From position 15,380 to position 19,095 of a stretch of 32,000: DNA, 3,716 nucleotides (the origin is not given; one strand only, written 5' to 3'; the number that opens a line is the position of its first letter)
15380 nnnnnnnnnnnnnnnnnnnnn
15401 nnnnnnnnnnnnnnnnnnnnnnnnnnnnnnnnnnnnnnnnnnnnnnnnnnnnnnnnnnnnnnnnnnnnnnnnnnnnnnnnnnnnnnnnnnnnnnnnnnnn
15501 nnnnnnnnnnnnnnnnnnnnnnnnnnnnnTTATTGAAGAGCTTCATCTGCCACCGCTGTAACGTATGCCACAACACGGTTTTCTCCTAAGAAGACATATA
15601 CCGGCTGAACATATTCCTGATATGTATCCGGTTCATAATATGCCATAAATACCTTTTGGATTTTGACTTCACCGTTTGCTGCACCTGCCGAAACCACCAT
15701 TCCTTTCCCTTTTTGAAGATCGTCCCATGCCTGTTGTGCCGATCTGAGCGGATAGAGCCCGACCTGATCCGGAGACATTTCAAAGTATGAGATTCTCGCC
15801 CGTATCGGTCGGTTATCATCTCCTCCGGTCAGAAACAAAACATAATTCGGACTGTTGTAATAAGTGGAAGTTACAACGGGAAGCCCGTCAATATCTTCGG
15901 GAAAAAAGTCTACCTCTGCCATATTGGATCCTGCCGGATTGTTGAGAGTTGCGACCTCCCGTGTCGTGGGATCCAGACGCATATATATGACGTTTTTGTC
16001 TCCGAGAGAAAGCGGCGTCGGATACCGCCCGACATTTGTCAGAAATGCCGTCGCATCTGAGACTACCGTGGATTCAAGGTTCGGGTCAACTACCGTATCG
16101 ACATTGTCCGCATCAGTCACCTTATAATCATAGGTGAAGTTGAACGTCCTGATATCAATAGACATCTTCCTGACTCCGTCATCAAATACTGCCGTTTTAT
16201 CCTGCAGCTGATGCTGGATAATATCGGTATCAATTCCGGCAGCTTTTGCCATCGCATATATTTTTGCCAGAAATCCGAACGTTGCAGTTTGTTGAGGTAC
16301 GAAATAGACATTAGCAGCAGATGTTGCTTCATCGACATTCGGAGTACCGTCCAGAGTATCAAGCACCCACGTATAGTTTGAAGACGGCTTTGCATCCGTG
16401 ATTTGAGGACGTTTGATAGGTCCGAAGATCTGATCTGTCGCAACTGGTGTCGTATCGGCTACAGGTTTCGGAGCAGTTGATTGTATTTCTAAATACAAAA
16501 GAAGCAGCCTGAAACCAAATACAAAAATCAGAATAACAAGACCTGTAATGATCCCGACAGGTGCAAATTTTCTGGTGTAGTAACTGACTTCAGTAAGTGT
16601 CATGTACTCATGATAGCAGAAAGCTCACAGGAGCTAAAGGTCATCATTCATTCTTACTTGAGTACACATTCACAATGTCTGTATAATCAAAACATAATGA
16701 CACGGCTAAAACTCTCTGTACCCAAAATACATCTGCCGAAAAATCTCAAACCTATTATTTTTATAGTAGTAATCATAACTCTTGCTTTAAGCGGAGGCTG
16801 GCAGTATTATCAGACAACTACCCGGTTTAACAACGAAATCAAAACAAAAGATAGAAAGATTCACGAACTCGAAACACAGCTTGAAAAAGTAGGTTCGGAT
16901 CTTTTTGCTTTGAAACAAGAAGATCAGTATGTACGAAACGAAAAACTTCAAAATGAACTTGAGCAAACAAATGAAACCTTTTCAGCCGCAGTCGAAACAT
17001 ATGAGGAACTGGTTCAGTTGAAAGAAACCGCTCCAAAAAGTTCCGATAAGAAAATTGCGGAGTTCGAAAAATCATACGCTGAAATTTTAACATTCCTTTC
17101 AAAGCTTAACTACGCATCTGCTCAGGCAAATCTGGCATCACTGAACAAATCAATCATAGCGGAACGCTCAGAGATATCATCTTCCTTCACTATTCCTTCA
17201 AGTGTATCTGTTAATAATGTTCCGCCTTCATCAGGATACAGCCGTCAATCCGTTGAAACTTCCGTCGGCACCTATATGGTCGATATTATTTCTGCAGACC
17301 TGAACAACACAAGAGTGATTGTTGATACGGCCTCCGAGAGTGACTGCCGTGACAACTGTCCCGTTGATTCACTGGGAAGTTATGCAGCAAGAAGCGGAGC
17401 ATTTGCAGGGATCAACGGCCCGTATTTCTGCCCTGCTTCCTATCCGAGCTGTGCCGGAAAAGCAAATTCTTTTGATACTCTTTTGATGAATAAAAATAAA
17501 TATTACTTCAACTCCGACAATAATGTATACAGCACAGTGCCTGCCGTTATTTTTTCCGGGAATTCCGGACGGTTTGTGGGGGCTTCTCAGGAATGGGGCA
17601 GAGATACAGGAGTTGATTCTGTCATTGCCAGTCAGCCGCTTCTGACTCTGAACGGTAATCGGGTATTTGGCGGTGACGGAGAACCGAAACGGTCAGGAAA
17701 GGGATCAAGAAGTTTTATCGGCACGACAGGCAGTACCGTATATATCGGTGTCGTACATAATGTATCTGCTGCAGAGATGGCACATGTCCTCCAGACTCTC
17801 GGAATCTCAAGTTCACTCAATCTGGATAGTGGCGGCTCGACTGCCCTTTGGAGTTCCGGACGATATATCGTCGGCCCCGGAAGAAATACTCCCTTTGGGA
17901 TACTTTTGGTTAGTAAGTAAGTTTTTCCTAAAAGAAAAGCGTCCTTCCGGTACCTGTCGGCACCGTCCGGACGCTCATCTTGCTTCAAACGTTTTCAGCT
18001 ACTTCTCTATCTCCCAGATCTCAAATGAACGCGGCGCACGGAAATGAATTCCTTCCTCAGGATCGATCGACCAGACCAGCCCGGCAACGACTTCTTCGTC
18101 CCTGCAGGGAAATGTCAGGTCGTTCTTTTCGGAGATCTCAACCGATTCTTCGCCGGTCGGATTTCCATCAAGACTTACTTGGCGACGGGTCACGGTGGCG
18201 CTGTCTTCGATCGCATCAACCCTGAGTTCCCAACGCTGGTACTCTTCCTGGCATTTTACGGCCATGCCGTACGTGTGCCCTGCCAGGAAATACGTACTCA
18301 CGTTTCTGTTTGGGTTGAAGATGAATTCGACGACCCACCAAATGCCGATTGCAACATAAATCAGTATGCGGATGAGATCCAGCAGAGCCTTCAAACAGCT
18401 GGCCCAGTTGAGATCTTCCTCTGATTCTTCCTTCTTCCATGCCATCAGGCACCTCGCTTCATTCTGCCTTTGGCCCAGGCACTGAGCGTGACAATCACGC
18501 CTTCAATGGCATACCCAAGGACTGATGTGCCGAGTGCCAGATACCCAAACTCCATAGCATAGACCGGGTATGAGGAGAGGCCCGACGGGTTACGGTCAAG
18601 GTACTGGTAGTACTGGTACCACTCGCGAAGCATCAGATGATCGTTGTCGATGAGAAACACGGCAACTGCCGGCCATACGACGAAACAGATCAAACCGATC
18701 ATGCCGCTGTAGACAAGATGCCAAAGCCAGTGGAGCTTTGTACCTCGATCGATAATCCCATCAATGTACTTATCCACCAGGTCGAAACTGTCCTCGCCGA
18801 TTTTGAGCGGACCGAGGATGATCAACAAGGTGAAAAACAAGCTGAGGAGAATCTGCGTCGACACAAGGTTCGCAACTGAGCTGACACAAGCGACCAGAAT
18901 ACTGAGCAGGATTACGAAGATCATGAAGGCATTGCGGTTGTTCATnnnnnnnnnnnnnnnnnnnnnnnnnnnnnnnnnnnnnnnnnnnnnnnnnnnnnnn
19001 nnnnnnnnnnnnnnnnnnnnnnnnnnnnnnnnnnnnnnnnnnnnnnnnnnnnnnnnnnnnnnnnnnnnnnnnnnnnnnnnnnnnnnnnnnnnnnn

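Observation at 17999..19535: Self-contained three-gene membrane operon: two paralogous single-pass proteins flank a 4-TM protein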

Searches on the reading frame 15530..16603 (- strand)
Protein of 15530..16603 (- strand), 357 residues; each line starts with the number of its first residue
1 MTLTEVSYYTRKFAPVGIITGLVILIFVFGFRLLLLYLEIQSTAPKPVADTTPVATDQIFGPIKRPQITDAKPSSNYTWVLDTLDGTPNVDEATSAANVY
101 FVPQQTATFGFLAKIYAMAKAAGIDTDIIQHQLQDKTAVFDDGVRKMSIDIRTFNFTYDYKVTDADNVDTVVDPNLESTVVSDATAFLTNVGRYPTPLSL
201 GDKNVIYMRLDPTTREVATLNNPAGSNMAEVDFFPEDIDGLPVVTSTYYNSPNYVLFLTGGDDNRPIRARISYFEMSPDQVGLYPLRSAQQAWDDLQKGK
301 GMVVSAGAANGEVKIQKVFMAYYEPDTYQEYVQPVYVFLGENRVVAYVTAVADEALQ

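Call 6: search_protein_families(library=pfam, proteins=[window:15530-16603:-], max_evalue=1)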
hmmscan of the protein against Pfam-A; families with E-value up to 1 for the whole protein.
window:15530-16603:- (357 aa): 2 families
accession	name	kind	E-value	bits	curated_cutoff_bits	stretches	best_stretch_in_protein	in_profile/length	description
PF13602.12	ADH_zinc_N_2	-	0.076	14.4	27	0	154-201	12-54/134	Zinc-binding dehydrogenase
PF08526.16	PAD_N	-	0.092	13.5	25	1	289-330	63-104/113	Protein-arginine deiminase (PAD) N-terminal domain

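Call 57: search_protein_families(library=ncbifam, proteins=[window:15530-16603:-], max_evalue=1)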
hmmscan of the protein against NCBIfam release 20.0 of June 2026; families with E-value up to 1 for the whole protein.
window:15530-16603:- (357 aa): 2 families
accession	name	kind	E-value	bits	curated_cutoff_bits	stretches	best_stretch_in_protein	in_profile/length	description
NF001978.0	PRK00767.1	equivalog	0.037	13.8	118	1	114-184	31-103/197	transcriptional regulator BetI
TIGR03384.1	betaine_BetI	equivalog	0.043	13.5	201.3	1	115-185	31-102/189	choline-binding transcriptional repressor BetI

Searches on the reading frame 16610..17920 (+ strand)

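Call 6: search_protein_families(library=pfam, proteins=[window:16610-17920:+], max_evalue=1)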
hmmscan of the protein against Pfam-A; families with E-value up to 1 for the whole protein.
window:16610-17920:+ (436 aa): 9 families
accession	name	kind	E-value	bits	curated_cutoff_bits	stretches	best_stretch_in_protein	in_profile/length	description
PF09992.14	NAGPA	-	1.5e-11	45.2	25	1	301-428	31-154/169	Phosphodiester glycosidase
PF16326.10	ABC_tran_CTD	-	0.0084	16.8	32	1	75-134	8-67/69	ABC transporter C-terminal domain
PF20849.2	TelK_muzzle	-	0.012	16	27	1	127-181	48-101/118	Protelomerase, muzzle domain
PF00435.27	Spectrin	-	0.04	14.8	29.9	1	71-160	4-93/105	Spectrin repeat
PF12998.12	ING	-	0.059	14.4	23.9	1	71-158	17-101/102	Inhibitor of growth proteins N-terminal histone-binding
PF00261.25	Tropomyosin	-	0.12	12.2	38.6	1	68-155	34-126/242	Tropomyosin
PF19579.4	FtsL_2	-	0.15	12.4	24.6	1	39-108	12-76/100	Bacteriodetes cell division protein (FtsL-like)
PF24838.2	8xMP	-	0.16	12.3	30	1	47-95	49-92/136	Octameric membrane protein family (8xMP)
PF05377.16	FlaC_arch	-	0.22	12.4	27.8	1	83-132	1-45/55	Flagella accessory protein C (FlaC)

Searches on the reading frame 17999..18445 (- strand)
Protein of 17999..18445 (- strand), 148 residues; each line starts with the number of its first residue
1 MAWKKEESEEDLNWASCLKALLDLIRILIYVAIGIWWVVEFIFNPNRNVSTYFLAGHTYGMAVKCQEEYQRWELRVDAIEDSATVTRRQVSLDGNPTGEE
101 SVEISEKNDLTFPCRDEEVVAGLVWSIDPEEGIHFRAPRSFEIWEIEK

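Call 6: search_protein_families(library=pfam, proteins=[window:17999-18445:-], max_evalue=1)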
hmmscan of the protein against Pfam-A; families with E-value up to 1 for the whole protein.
window:17999-18445:- (148 aa): 2 families
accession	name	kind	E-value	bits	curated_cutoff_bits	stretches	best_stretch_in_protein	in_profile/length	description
PF10421.14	OAS1_C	-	0.12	12.4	19.9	1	2-45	79-120/188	2'-5'-oligoadenylate synthetase 1, domain 2, C-terminus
PF19634.4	DUF6137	-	0.46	10.8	25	1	95-143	16-65/82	Family of unknown function (DUF6137)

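Call 7: search_protein_families(library=padloc, proteins=[window:17999-18445:-], max_evalue=1)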
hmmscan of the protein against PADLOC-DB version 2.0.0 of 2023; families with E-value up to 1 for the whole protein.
window:17999-18445:- (148 aa): 0 families

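Call 8: search_protein_families(library=phrogs, proteins=[window:17999-18445:-], max_evalue=1)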
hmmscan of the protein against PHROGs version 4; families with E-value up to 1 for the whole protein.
window:17999-18445:- (148 aa): 0 families

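Call 50: find_related_loci(query=A7, collection=metagenome_contigs, flank=6000)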
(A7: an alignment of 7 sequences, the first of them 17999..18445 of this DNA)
Query A7 (148 aa) in metagenome_contigs; peptide patterns used: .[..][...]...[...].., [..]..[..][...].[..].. (x = any residue, [..] = any of these).
130 stretches matched a pattern; 1 encode a relative of the query (tblastn E <= 1e-3); 1 distinct loci.
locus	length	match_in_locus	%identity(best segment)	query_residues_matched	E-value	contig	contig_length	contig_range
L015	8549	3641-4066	65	7-148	6e-58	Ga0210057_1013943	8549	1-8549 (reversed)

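Call 57: search_protein_families(library=ncbifam, proteins=[window:17999-18445:-], max_evalue=1)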
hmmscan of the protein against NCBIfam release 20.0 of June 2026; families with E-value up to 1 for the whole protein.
window:17999-18445:- (148 aa): 0 families

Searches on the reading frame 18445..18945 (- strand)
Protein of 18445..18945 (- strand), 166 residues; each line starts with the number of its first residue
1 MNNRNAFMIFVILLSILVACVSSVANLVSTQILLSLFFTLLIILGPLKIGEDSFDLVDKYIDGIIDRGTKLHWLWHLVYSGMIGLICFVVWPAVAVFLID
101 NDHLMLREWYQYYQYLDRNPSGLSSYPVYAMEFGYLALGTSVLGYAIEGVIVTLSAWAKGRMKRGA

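Call 6: search_protein_families(library=pfam, proteins=[window:18445-18945:-], max_evalue=1)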
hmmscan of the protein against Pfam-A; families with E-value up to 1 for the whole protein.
window:18445-18945:- (166 aa): 2 families
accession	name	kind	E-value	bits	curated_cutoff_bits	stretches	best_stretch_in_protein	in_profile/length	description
PF24027.1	DUF7338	-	0.051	13.7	27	1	71-123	7-58/180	Family of unknown function (DUF7338)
PF17555.7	TssN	-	0.97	9.2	30.3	1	4-91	30-113/274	Type VI secretion system, TssN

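Call 7: search_protein_families(library=padloc, proteins=[window:18445-18945:-], max_evalue=1)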
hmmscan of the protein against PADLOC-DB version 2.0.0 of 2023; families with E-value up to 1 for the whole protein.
window:18445-18945:- (166 aa): 0 families

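Call 8: search_protein_families(library=phrogs, proteins=[window:18445-18945:-], max_evalue=1)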
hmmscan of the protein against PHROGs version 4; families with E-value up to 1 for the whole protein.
window:18445-18945:- (166 aa): 0 families

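Call 12: find_homologous_proteins(query=window:18445-18945:-, max_evalue=0.01)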
Query window:18445-18945:- (166 aa): 7 proteins with E <= 0.01 among 74 candidates.
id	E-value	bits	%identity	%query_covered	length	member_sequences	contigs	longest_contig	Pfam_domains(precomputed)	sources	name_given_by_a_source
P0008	5.0e-83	295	80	100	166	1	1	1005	-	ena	-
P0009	1.4e-79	284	76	100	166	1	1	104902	-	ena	-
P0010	6.9e-78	278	73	100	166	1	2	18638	-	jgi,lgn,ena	-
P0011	2.2e-76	273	72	99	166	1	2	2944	-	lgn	-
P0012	1.0e-68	248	71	96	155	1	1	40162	-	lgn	-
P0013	2.9e-68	247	99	66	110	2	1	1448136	-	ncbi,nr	ncbi:hypothetical protein IPM65_00235 [Candidatus Roizmanbacteria bacterium]|nr:MAG: hypothetical pr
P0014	5.1e-47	178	49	100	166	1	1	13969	-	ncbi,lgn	-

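Call 24: search_solved_structures(query=A3, max_evalue=10)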
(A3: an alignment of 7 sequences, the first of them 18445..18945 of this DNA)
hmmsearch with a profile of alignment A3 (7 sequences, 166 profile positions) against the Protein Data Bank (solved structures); distinct sequences matched with E-value up to 10: 0.

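Call 34: predict_structure(alignment_id=A3)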
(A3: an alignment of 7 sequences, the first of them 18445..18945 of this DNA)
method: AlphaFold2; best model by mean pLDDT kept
length: 166 residues; sequences in the alignment: 7
mean_pLDDT: 49.7   pTM: 0.29
mean pLDDT of the five models: 49.7, 48.9, 45.1, 44.2, 40.6
residues with pLDDT >= 90: 0; 70-90: 0; 50-70: 72; < 50: 94
segments of 3 or more residues with pLDDT < 50: 29-31, 33-35, 37-53, 88-113, 119-149, 161-166
pLDDT, mean of each block of 10 residues (from residue 1): 58 61 50 48 39 50 56 54 50 45 42 50 45 41 45 63 48
secondary structure, 60 per line:
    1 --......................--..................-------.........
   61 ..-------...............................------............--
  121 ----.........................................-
elements in order: H3-24 H27-44 H52-62 H70-100 H107-118 H125-165

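Call 57: search_protein_families(library=ncbifam, proteins=[window:18445-18945:-], max_evalue=1)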
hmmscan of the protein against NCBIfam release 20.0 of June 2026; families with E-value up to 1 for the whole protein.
window:18445-18945:- (166 aa): 0 families

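Call 95: search_solved_structures(query=A10, max_evalue=10)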
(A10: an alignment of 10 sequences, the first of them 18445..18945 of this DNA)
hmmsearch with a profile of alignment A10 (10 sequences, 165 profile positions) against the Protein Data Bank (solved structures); distinct sequences matched with E-value up to 10: 2.
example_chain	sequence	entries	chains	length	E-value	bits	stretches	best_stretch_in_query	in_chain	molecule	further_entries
9f5x_2F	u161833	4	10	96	0.81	12.6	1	68-93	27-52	Cox5c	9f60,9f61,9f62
9i2p_A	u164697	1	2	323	0.96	12.3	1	90-152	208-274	chitinase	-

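Call 105: search_dna_similar(query=window:18445-18945:-, collection=phages, mode=protein, max_evalue=0.01)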
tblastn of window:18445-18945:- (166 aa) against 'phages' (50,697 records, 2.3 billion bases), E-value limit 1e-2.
No match.
